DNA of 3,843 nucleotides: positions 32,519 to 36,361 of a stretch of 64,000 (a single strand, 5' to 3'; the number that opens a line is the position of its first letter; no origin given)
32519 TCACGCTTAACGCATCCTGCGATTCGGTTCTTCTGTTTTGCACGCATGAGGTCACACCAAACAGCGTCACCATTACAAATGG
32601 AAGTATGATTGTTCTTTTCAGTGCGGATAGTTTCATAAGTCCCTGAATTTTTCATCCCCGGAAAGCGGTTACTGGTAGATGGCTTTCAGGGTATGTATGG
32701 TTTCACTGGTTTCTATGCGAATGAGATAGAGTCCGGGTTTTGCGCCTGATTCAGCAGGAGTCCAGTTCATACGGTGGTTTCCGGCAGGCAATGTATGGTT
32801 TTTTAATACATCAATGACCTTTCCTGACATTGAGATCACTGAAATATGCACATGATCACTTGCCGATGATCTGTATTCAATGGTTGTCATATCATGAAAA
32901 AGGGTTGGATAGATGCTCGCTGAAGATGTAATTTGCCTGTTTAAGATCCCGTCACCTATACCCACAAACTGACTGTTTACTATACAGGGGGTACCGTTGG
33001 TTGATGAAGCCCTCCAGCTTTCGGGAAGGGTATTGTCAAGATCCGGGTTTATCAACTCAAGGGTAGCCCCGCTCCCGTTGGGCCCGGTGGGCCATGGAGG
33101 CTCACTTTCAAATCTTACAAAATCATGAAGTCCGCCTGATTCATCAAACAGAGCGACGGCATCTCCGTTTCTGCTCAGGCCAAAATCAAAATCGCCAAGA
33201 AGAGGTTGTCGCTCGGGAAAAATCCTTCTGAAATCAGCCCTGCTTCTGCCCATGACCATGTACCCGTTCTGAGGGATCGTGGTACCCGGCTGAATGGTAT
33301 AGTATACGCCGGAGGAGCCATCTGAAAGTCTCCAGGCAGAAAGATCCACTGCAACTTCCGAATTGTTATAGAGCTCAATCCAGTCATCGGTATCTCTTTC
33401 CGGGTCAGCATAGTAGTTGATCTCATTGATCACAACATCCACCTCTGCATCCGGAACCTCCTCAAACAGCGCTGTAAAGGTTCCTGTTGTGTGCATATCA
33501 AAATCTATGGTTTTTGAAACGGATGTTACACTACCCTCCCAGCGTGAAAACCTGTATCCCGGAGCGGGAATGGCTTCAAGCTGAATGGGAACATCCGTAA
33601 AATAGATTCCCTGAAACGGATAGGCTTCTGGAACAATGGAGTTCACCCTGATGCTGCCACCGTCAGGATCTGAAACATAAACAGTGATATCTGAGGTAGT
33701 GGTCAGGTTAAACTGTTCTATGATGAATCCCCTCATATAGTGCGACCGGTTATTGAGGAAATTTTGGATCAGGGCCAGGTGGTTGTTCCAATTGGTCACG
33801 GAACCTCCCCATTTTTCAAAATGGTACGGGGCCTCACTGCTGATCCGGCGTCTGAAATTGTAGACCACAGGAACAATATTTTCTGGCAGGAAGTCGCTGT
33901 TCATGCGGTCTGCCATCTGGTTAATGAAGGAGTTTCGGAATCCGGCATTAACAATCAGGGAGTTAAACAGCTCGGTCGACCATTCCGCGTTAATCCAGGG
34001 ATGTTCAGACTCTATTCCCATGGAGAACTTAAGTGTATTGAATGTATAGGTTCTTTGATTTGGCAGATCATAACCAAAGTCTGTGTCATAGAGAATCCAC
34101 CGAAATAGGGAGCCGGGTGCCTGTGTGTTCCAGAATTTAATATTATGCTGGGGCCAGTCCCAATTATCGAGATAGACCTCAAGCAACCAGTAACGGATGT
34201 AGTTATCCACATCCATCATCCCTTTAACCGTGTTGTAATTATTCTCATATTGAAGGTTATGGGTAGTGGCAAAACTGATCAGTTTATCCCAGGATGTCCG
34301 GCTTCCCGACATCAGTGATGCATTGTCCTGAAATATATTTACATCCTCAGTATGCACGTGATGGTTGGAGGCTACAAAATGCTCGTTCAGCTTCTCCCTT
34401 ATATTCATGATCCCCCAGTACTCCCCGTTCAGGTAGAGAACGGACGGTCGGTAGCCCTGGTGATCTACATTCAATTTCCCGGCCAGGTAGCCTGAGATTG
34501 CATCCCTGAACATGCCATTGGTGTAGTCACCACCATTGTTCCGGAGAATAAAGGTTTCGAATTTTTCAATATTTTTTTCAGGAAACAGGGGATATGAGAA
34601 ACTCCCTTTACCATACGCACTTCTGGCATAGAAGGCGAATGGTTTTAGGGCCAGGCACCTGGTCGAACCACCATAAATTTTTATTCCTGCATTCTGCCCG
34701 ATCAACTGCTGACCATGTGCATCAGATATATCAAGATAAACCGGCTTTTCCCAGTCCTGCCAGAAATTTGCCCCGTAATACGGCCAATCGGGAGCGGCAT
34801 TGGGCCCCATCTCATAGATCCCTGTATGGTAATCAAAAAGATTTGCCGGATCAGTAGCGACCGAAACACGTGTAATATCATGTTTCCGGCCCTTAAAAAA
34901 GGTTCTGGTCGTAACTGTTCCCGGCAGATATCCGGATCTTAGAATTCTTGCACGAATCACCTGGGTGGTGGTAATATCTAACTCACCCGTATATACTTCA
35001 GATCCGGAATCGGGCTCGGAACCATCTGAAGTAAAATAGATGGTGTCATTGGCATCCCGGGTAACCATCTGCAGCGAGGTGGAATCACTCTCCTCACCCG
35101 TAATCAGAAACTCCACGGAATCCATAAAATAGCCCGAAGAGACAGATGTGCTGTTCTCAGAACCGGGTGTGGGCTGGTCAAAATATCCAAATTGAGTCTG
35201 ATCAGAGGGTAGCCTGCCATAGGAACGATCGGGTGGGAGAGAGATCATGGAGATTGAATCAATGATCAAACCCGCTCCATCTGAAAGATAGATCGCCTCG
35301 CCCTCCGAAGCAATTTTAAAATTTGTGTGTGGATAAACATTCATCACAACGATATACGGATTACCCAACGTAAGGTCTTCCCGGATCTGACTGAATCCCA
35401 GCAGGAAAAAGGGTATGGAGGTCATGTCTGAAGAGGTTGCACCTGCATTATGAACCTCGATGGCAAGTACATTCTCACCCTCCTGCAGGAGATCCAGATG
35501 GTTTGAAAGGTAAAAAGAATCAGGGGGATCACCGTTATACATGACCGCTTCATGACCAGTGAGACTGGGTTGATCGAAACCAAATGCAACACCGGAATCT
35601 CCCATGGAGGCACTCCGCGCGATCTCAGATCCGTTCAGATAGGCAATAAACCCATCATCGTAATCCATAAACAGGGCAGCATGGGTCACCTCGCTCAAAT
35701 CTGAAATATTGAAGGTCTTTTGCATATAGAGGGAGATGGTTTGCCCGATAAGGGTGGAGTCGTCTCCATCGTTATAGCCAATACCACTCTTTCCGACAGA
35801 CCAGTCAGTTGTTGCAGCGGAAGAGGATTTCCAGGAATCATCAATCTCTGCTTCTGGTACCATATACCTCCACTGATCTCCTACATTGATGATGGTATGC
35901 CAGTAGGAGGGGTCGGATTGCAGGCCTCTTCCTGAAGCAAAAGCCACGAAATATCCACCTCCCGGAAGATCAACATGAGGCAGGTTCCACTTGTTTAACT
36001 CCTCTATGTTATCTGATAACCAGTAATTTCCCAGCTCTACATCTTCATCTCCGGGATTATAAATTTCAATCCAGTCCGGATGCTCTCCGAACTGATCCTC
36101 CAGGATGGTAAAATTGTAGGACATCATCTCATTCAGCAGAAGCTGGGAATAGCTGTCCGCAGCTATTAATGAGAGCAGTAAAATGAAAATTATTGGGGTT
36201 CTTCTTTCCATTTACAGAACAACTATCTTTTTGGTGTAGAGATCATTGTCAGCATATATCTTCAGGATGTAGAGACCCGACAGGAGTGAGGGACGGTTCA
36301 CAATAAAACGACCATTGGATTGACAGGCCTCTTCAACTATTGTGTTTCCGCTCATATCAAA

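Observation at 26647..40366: Tightly packed T9SS-secreted CotH / transglutaminase-like / CotH block behind a multidomain GH-esterase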

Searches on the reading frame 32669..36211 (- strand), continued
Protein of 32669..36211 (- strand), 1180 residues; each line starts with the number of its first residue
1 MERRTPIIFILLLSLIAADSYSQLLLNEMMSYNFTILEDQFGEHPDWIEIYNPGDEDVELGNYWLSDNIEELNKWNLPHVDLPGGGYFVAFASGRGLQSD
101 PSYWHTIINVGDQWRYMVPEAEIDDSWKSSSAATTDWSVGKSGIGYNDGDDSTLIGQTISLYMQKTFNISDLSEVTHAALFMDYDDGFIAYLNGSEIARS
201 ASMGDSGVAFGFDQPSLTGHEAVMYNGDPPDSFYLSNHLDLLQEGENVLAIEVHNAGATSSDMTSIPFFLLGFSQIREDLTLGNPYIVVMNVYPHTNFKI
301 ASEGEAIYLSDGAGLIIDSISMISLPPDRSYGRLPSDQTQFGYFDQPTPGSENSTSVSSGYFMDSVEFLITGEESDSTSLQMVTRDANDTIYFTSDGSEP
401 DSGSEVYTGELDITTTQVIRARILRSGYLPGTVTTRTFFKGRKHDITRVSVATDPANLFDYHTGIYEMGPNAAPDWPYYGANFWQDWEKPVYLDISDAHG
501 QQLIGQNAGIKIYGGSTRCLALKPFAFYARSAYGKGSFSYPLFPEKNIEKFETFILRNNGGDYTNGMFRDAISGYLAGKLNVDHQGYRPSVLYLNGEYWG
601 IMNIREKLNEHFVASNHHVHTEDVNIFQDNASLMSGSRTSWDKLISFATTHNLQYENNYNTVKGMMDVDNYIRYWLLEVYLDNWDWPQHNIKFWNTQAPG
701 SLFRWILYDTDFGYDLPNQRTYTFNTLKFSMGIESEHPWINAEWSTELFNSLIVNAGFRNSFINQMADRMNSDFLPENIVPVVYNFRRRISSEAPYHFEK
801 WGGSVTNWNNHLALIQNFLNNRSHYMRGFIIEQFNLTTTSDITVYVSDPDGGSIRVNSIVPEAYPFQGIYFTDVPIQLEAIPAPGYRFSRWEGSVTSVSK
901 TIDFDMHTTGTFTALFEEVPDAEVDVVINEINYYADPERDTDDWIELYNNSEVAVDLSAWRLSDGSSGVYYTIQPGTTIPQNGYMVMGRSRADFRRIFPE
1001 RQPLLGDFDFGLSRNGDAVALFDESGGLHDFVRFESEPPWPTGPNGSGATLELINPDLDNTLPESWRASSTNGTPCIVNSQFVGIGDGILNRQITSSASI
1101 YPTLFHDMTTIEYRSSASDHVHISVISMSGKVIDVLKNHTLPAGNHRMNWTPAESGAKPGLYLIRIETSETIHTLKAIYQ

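Call 72: search_solved_structures(query=A5, max_evalue=10, show_alignments=3)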
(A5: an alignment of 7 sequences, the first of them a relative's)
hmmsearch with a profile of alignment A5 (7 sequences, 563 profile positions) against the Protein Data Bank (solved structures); distinct sequences matched with E-value up to 10: 2.
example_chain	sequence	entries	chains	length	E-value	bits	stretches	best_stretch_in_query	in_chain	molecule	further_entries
5jd9_A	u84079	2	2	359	2.3e-07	33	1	88-336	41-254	Spore coat protein H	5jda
8glj_D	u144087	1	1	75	0.011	17.5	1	485-560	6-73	Por secretion system C-terminal sorting domain-containing protein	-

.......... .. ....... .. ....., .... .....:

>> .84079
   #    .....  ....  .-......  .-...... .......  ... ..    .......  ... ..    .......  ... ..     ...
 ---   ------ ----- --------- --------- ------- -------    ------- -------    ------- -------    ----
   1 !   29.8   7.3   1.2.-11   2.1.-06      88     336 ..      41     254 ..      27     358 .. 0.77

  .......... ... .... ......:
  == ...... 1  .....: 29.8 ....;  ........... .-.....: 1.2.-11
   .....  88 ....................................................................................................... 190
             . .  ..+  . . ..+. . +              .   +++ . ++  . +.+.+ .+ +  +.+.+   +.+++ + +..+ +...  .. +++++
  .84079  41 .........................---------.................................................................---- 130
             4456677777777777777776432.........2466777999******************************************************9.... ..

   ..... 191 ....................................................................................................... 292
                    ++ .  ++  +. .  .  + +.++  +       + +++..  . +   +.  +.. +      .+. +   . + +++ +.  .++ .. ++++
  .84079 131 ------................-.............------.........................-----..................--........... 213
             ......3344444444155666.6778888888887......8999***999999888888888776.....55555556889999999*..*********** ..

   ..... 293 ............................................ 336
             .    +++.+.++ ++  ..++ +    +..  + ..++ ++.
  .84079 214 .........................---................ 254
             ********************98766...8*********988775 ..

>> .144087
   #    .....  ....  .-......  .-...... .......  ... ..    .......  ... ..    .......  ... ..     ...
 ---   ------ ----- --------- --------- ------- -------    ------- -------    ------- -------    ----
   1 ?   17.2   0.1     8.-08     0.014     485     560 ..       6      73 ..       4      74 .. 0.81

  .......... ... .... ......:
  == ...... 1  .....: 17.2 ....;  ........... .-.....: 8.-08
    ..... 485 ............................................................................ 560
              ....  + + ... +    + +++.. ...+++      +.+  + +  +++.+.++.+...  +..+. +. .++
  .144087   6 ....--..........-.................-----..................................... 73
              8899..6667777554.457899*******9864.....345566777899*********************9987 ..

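Call 92: search_protein_families(library=pfam, proteins=[L029:7720-8730:+, L029:8727-9959:+, L087:230-2104:+, L048:7400-8473:+], max_evalue=10)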
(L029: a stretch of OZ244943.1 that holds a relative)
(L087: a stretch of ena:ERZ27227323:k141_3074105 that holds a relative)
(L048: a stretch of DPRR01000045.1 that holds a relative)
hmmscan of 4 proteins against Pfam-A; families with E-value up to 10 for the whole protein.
L029:7720-8730:+ (336 aa): 10 families
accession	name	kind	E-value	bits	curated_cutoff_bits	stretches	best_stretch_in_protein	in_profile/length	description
PF16576.10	HlyD_D23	-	1.2e-07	31.7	30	2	136-293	40-186/214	Barrel-sandwich domain of CusB or HlyD membrane-fusion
PF13437.12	HlyD_3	-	1.4e-06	29.4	22.2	1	221-296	4-81/106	HlyD family secretion protein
PF00364.28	Biotin_lipoyl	-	0.014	15.6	22.1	1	47-85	12-48/73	Biotin-requiring enzyme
PF25274.1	MJ0548_C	-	0.15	12.8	27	1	213-283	15-84/97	Connectase MJ0548-like, C-terminal domain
PF16287.11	DUF4933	-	0.23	11.2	26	1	7-68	294-351/396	Domain of unknown function (DUF4933)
PF01923.23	Cob_adeno_trans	-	0.87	10.1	24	0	230-308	28-112/171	Cobalamin adenosyltransferase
PF16559.10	GIT_CC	-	0.89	9.8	28.7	0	197-217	43-63/66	GIT coiled-coil Rho guanine nucleotide exchange factor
PF13093.11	FTA4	-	0.98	9.7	24.8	1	82-133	145-194/199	Kinetochore complex Fta4 of Sim4 subunit, or CENP-50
PF10046.14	BLOC1_2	-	1.3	9.9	33.4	1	162-221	6-64/96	Biogenesis of lysosome-related organelles complex-1 subunit 2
PF16046.10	FAM76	-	2.9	7.7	28.5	1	146-214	234-297/298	FAM76 protein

L029:8727-9959:+ (410 aa): 1 family
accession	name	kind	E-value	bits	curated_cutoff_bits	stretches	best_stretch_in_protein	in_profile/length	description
PF04663.18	Phenol_monoox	-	0.085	13.5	27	1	192-207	51-66/66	Phenol hydroxylase conserved region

L087:230-2104:+ (624 aa): 4 families
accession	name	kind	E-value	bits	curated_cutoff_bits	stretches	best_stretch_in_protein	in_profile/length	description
PF01373.23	Glyco_hydro_14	-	2.7e-10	40.2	27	2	150-294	132-265/402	Glycosyl hydrolase family 14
PF02449.21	Glyco_hydro_42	-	2.9e-07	30.6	21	2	189-298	132-233/376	Beta-galactosidase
PF10913.13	DUF2706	-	0.053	13.8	25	1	2-24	3-24/59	Protein of unknown function (DUF2706)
PF22369.2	GLMA_2nd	-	0.16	12.1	27.7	1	459-509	31-81/138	GLMA-like, second domain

L048:7400-8473:+ (357 aa): 2 families
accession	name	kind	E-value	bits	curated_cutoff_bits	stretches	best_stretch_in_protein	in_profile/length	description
PF09851.14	SHOCT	-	0.0091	16.2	27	1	161-179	3-21/28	Short C-terminal domain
PF14282.11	FlxA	-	2.9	8.5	26.3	0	204-227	44-67/101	FlxA-like protein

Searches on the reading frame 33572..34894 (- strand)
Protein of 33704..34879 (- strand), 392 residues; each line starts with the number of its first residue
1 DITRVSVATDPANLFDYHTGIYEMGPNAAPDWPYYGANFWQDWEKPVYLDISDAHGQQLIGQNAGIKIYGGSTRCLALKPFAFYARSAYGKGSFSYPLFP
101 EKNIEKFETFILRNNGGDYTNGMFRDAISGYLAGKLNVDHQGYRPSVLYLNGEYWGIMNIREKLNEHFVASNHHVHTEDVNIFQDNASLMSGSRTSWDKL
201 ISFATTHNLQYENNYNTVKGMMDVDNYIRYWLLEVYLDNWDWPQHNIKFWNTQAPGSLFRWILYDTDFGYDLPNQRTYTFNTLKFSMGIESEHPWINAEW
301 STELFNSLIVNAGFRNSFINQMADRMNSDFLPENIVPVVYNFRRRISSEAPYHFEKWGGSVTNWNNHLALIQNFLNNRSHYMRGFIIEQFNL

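Call 26: search_solved_structures(query=window:33704-34879:-, max_evalue=10, show_alignments=3)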
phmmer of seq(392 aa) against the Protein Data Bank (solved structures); distinct sequences matched with E-value up to 10: 2.
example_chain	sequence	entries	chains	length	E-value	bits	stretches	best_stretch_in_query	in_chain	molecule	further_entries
9sza_B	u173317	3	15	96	1.8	10.9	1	298-366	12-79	DNA packaging protein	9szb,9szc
3rt0_A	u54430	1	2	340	1.9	10.8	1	136-202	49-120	Protein phosphatase 2C 16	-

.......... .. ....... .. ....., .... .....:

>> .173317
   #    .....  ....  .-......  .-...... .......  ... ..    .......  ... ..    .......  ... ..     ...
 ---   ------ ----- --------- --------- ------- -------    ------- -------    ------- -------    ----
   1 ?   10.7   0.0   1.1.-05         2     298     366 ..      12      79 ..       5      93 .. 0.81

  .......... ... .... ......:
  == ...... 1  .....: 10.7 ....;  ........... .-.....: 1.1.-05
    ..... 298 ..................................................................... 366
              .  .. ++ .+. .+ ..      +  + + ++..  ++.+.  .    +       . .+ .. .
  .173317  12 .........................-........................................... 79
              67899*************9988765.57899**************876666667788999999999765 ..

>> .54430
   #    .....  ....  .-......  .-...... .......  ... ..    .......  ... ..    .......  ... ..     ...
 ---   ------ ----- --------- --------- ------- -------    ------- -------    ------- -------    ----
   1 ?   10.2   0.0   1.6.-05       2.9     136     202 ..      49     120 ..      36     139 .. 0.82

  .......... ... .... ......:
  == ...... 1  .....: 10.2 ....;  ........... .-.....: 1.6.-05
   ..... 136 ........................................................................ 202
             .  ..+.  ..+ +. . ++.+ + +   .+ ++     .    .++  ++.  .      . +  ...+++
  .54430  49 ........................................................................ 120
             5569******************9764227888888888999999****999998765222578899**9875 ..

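Call 60: predict_structure(alignment_id=A3)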
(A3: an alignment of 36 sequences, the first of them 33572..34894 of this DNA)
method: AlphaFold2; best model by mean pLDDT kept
length: 441 residues; sequences in the alignment: 36
mean_pLDDT: 91.8   pTM: 0.91
mean pLDDT of the five models: 91.8, 89.2, 89.2, 88.5, 87.1
residues with pLDDT >= 90: 333; 70-90: 100; 50-70: 7; < 50: 1
segments of 3 or more residues with pLDDT < 50: none
pLDDT, mean of each block of 10 residues (from residue 1): 83 96 93 79 87 95 95 89 93 88 89 90 83 93 94 95 94 94 95 94 97 98 98 97 89 94 94 72 89 80 90 97 97 95 94 94 92 93 93 95 90 91 93 95 89
secondary structure, 60 per line:
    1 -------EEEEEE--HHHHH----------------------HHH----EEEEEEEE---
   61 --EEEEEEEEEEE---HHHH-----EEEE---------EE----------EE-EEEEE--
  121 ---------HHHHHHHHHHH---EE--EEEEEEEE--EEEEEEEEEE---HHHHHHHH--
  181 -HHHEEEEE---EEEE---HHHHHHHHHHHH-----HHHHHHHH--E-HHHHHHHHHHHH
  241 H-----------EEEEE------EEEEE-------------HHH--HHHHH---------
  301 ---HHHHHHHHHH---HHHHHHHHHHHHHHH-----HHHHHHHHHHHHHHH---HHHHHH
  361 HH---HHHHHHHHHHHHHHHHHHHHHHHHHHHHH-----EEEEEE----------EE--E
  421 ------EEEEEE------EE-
elements in order: E8-13 H16-20 E50-57 E63-73 H77-80 E86-89 E114-118 H130-140 E148-155 E158-167 H171-178 E185-189 E193-196 H200-211 H217-224 H229-241 E253-257 E264-268 H287-291 H304-313 H317-331 H337-351 H355-362 H366-394 E400-405 E427-432

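Call 62: fold_search(model_id=the predicted structure, library=pdb)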
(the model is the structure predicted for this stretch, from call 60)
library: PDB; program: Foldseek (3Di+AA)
matches with E <= 10: 270; with E <= 0.001: 4
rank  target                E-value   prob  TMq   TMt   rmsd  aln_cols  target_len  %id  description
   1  5jd9                  6.6e-16  1.00  0.63  0.76   4.4       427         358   14  Bacillus cereus CotH kinase (released 2016-05-18)
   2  5jda                  1.0e-15  1.00  0.62  0.76   4.5       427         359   15  Bacillus cereus CotH kinase plus Mg2+/AMP (released 2016-05-18)
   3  3akj_A                2.4e-04  1.00  0.27  0.40  13.4       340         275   10  Crystal structure of A Helicobacter pylori proinflammatory kinase CtkA (released 2010-12-01)
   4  3akk_B                4.6e-04  0.99  0.26  0.36  14.1       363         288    8  Crystal structure of A Helicobacter pylori proinflammatory kinase CtkA (released 2010-12-01)
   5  4pu5                  1.5e-03  0.99  0.32  0.32  11.7       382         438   12  Shewanella oneidensis Toxin Antitoxin System Toxin Protein HipA Bound with AMPPNP and Mg (released 2014-08-06)
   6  8ts8_A                2.1e-03  0.97  0.30  0.16  10.3       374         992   10  p85alpha/p110alpha heterodimer H1047R mutant (released 2023-11-22)
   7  5sxi_A                2.4e-03  0.94  0.28  0.14  10.7       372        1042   12  Crystal Structure of PI3Kalpha in complex with fragment 13 (released 2017-02-15)
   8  5m6u_A                3.5e-03  0.94  0.28  0.16  11.8       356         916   10  HUMAN PI3KDELTA IN COMPLEX WITH LASW1579 (released 2017-02-01)
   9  4bfr_A                3.9e-03  0.93  0.28  0.17  10.6       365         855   11  Discovery and Optimization of Pyrimidone Indoline Amide PI3Kbeta Inhibitors for the Treatment of Phosphatase and TENsi (released 2014-01-15)
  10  7r26                  4.6e-03  0.91  0.26  0.16  10.5       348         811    9  PI3K delta in complex with SD5 (released 2022-05-18)
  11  8ts7_A                5.4e-03  0.87  0.29  0.15   9.8       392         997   10  Human PI3K p85alpha/p110alpha (released 2023-11-22)
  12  8tdu_C                6.0e-03  0.91  0.30  0.16   9.4       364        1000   10  STX-478, a Mutant-Selective, Allosteric Inhibitor bound to PI3Kalpha (released 2023-09-06)
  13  6dgt                  6.3e-03  0.98  0.31  0.20   8.6       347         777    9  Selective PI3K beta inhibitor bound to PI3K delta (released 2018-08-01)
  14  5t8i                  6.6e-03  0.90  0.28  0.17  10.3       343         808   10  PI3Kdelta in complex with the inhibitor GS-9901 (released 2016-12-28)
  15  7lm2_A                6.6e-03  0.90  0.27  0.16  10.6       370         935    9  HUMAN PI3KDELTA IN COMPLEX WITH COMPOUND 3C (released 2021-04-21)
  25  5yh2_B                9.1e-03  0.77  0.28  0.29  12.5       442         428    8  The structure of DrFam20C1 and hFam20A complex (released 2018-04-11)
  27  4kqa_B                9.6e-03  0.85  0.27  0.28  11.8       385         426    6  Crystal structure of the golgi casein kinase (released 2013-06-26)
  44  5wrr_B                2.5e-02  0.66  0.29  0.29  11.1       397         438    8  Crystal structure of Fam20A (released 2017-05-03)
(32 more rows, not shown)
